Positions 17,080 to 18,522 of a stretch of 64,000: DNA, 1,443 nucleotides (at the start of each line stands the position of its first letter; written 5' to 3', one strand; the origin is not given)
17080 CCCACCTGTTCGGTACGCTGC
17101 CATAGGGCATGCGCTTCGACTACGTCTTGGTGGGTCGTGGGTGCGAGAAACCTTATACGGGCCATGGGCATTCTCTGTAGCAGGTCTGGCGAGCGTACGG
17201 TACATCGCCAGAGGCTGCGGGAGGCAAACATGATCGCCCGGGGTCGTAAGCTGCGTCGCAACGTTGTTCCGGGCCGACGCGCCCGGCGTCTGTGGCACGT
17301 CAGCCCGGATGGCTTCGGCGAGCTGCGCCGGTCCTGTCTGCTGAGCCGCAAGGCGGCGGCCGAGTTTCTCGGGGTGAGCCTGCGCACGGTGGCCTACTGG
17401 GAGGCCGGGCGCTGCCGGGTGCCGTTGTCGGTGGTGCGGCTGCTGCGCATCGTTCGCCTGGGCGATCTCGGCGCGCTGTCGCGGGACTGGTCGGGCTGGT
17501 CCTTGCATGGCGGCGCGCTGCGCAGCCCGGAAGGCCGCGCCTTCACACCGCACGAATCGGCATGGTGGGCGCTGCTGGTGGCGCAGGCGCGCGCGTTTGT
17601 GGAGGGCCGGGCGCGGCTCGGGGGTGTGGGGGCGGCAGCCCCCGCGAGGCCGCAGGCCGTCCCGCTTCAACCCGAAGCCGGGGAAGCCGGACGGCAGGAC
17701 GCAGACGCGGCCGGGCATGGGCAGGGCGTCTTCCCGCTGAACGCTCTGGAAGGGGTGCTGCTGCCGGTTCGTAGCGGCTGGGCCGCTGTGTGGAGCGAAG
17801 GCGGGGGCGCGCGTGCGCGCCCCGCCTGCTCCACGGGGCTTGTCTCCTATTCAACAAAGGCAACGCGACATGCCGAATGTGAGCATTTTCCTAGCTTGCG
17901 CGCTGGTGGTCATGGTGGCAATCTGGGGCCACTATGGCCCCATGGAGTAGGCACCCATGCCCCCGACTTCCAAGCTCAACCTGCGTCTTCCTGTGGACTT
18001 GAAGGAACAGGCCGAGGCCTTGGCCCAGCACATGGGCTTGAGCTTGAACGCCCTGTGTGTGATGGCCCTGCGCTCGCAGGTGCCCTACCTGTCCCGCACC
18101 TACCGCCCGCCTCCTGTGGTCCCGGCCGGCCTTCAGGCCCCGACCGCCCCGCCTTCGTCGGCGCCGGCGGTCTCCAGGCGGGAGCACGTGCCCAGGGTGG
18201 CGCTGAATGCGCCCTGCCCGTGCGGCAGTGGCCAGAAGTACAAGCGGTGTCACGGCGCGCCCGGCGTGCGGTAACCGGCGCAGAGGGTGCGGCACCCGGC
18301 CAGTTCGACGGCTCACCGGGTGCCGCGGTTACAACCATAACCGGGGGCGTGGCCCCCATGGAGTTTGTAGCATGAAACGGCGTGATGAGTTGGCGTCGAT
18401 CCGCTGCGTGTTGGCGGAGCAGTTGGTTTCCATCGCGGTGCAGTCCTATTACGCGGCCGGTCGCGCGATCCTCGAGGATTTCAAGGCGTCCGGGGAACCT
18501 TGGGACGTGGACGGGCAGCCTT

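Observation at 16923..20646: Two perfect tandem copies of a 1,848-bp cassette at a dif-like site: candidate miniature Xer-dependent integrative element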

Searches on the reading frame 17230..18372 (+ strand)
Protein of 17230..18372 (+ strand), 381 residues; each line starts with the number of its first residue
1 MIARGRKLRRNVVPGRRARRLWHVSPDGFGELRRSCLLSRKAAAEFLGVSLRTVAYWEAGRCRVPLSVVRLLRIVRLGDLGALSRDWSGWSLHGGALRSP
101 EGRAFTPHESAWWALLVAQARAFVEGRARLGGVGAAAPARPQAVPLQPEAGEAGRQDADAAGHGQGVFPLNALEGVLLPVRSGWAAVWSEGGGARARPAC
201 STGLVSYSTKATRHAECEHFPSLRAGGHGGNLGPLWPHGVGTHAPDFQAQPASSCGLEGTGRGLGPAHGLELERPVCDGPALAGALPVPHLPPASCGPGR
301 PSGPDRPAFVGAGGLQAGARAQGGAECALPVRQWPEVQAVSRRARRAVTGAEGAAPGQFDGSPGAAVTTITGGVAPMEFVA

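Call 11: search_protein_families(library=pfam, max_evalue=1, proteins=[window:17230-18372:+])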
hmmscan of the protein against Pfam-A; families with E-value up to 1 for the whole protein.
seq(381 aa): 6 families
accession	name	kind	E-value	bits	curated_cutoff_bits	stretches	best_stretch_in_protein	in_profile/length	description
PF12375.13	DUF3653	-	1.4e-06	28.8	22.4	1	84-125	6-47/66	Phage protein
PF13560.12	HTH_31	-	7.5e-05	23.4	27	1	31-71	8-49/64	Helix-turn-helix domain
PF01381.28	HTH_3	-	0.001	19.5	23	1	31-75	3-45/55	Helix-turn-helix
PF15731.11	MqsA_antitoxin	-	0.0057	17.2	30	1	27-75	72-120/131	Antitoxin component of bacterial toxin-antitoxin system, MqsA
PF13384.12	HTH_23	-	0.024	14.9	24.6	1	37-57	17-37/50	Homeodomain-like domain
PF02954.25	HTH_8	-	0.23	11.7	22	1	40-56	21-37/42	Bacterial regulatory protein, Fis family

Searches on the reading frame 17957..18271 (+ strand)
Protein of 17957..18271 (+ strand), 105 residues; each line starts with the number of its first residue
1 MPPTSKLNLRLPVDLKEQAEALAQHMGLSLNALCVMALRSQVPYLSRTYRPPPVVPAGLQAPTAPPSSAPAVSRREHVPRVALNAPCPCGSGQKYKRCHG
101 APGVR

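Call 10: search_protein_families(library=phrogs, max_evalue=1, proteins=[window:17957-18271:+])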
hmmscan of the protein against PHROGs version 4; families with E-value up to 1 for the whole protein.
seq(105 aa): 13 families
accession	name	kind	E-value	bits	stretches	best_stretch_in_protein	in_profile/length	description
phrog_2685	-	other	3.2e-05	25.3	1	5-41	19-55/161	partition protein ATPase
phrog_1388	-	unknown function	0.00017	22.8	1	6-40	7-41/143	-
phrog_2737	-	unknown function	0.00017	22.5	1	2-39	2-39/86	-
phrog_795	-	other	0.00061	21.1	1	6-38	19-51/116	partition protein ATPase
phrog_582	-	transcription regulation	0.0011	20.2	1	4-42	57-95/105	Arc-like repressor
phrog_24700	-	unknown function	0.011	16.8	1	82-98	202-218/221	-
phrog_9151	-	moron, auxiliary metabolic gene and host takeover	0.017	16.4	1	4-43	71-110/119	HicB-like antitoxin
phrog_13890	-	unknown function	0.023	15.6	1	6-42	19-55/73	-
phrog_30159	-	unknown function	0.029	15.5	1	85-100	48-63/69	-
phrog_18195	-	unknown function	0.035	13.8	1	80-100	467-487/489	-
phrog_228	-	transcription regulation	0.041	14.6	1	5-41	11-47/251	Arc-like repressor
phrog_6506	-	transcription regulation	0.11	13.5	1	1-43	6-48/59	Arc-like repressor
phrog_1287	-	unknown function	0.34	12.4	1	5-39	10-44/115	-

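Call 11: search_protein_families(library=pfam, max_evalue=1, proteins=[window:17957-18271:+])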
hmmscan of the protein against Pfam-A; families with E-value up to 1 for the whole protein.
seq(105 aa): 5 families
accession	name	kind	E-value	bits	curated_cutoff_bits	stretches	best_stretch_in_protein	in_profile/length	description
PF02810.21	SEC-C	-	9e-10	38.7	20.4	1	84-100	2-18/19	SEC-C motif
PF05534.18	HicB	-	0.00016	21.9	21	1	6-38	19-51/51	HicB family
PF03869.20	Arc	-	0.16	12.3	20.4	1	6-31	6-31/50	Arc-like DNA binding domain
PF04402.19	SIMPL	-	0.2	12.3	25.2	1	14-66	136-184/205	Protein of unknown function (DUF541)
PF12441.14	CopG_antitoxin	-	0.27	12.4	28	1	4-40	42-78/79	CopG antitoxin of type II toxin-antitoxin system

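Call 38: search_protein_families(library=ncbifam, max_evalue=0.1, proteins=[window:17957-18271:+])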
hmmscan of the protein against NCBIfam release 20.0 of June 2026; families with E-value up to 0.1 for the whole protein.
seq(105 aa): 11 families
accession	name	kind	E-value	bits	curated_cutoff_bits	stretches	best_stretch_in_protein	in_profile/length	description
NF004088.0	PRK05590.1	equivalog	9.8e-07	29.3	140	1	80-100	144-164/166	hypothetical protein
TIGR04102.1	SWIM_PBPRA1643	hypoth_equivalog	2.7e-05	24.5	68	1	83-99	91-107/108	PBPRA1643 family SWIM/SEC-C metal-binding motif protein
NF002449.0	PRK01617.1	equivalog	5.1e-05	23.7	141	1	79-100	132-153/154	hypothetical protein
NF002592.0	PRK02250.1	equivalog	9.7e-05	22.5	158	1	64-100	131-167/167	hypothetical protein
NF007704.0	PRK10396.1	equivalog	0.00027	21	149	1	80-98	200-218/221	hypothetical protein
TIGR02384.1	RelB_DinJ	subfamily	0.0013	18.9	45.65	1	5-39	4-38/85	type II toxin-antitoxin system RelB/DinJ family antitoxin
NF041551.1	YlcI_YnfO_N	subfamily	0.0031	17.5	30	1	4-41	2-38/42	YlcI/YnfO family protein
NF001213.0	PRK00183.1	equivalog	0.0032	17.5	158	1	82-99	135-152/157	hypothetical protein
NF008970.0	PRK12318.1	equivalog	0.02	14.1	267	1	84-99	4-19/291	methionyl aminopeptidase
NF002486.0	PRK01752.1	equivalog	0.046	13.7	120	1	82-101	136-155/157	YchJ family protein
NF047399.1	BrnA_antitoxin_add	equivalog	0.05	13.8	60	1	4-40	32-68/70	type II toxin-antitoxin system BrnA family antitoxin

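Call 60: search_protein_families(library=padloc, max_evalue=0.1, proteins=[window:17957-18271:+])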
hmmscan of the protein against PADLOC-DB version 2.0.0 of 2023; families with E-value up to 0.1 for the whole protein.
seq(105 aa): 9 families
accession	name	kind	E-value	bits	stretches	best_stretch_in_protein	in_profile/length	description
PDLC00872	E2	-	3e-05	21.6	1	77-99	164-186/216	E2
PDLC00833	E1-E2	-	0.00014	19.4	1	81-99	172-190/222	E1-E2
PDLC00865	E2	-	0.00016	19.2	1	84-100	173-189/219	E2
PDLC00871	E2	-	0.00038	18.2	1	85-101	174-190/241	E2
PDLC04917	PDC-S12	-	0.0013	16.7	1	79-99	196-216/218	-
PDLC00870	E2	-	0.0026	15.8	1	85-100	175-190/223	E2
PDLC00861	E2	-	0.0088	13.6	1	84-101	179-196/232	E2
PDLC02865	DpdF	-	0.021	10.3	1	41-89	664-709/1499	DpdF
PDLC00859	E2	-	0.038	11.6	1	79-99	171-191/221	E2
